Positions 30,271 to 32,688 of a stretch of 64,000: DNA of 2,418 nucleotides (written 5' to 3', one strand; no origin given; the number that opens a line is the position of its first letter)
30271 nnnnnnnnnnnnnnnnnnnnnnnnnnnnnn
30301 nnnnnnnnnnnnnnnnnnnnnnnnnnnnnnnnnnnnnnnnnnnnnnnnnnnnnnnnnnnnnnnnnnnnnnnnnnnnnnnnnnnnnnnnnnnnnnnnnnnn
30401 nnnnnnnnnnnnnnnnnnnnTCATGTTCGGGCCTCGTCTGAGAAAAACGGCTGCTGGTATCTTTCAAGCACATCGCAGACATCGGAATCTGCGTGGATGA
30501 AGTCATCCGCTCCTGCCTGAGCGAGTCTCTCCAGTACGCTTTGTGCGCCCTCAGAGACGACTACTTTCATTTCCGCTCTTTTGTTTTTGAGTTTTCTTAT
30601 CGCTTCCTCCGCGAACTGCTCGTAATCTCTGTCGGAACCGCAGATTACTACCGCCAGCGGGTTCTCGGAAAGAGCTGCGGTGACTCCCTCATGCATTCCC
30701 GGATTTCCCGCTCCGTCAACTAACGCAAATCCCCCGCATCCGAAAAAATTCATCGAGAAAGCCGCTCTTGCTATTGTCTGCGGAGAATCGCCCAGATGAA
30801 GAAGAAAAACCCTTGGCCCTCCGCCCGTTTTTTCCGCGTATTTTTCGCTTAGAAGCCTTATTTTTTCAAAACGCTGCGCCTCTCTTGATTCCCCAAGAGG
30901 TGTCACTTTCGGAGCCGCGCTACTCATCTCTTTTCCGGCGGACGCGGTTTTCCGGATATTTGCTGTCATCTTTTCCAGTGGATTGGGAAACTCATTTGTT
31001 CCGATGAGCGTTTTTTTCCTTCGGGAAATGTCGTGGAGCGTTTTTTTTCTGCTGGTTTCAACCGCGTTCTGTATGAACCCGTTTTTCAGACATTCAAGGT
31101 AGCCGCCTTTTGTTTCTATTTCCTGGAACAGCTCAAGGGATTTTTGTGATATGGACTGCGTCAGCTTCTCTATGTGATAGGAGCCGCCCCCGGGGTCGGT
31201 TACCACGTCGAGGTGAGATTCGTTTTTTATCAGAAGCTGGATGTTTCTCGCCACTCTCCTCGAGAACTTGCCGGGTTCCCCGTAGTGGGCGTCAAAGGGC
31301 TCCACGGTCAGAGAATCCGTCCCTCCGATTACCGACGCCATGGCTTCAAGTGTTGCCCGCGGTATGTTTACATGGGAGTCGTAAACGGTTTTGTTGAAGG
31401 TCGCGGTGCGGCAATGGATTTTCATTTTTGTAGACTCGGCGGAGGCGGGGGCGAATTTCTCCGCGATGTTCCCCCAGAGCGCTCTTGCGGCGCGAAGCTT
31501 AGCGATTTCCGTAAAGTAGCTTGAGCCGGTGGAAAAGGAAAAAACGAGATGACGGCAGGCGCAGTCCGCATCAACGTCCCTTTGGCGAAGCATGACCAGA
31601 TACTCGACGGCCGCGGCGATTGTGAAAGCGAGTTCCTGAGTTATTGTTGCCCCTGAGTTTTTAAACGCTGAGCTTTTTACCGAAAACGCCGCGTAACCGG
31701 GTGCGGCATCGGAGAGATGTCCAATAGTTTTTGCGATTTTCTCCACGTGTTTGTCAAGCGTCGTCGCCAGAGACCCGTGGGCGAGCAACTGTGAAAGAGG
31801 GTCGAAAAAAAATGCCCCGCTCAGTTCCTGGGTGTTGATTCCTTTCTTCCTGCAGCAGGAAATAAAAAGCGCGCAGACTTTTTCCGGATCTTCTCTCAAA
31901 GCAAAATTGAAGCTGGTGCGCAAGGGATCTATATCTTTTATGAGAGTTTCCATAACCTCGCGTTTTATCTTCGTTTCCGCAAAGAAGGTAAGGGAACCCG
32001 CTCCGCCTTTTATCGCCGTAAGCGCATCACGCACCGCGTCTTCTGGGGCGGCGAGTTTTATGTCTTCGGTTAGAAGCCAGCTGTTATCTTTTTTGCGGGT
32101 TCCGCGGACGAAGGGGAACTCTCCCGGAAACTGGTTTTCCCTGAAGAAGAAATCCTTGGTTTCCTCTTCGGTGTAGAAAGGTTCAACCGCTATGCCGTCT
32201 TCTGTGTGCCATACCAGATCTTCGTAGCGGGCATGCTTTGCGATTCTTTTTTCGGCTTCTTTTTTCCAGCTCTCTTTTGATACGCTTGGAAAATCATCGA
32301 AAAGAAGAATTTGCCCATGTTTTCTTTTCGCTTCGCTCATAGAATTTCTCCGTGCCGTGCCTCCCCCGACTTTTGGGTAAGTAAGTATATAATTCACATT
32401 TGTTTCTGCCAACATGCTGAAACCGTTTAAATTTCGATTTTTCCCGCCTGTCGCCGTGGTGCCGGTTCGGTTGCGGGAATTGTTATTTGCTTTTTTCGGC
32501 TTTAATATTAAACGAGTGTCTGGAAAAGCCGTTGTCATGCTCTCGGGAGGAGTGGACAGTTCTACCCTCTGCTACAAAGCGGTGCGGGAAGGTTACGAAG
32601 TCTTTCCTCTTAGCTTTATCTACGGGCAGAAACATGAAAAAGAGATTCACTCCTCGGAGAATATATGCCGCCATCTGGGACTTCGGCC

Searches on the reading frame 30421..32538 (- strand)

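Call 61: search_protein_families(library=pfam, proteins=[window:30421-32538:-], max_evalue=0.00001)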
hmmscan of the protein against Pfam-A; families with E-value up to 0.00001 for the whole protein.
window:30421-32538:- (705 aa): 1 family
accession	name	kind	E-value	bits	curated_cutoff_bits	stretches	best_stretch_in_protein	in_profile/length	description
PF01642.28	MM_CoA_mutase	-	1.5e-125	420.1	22.1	1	112-603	2-501/512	Methylmalonyl-CoA mutase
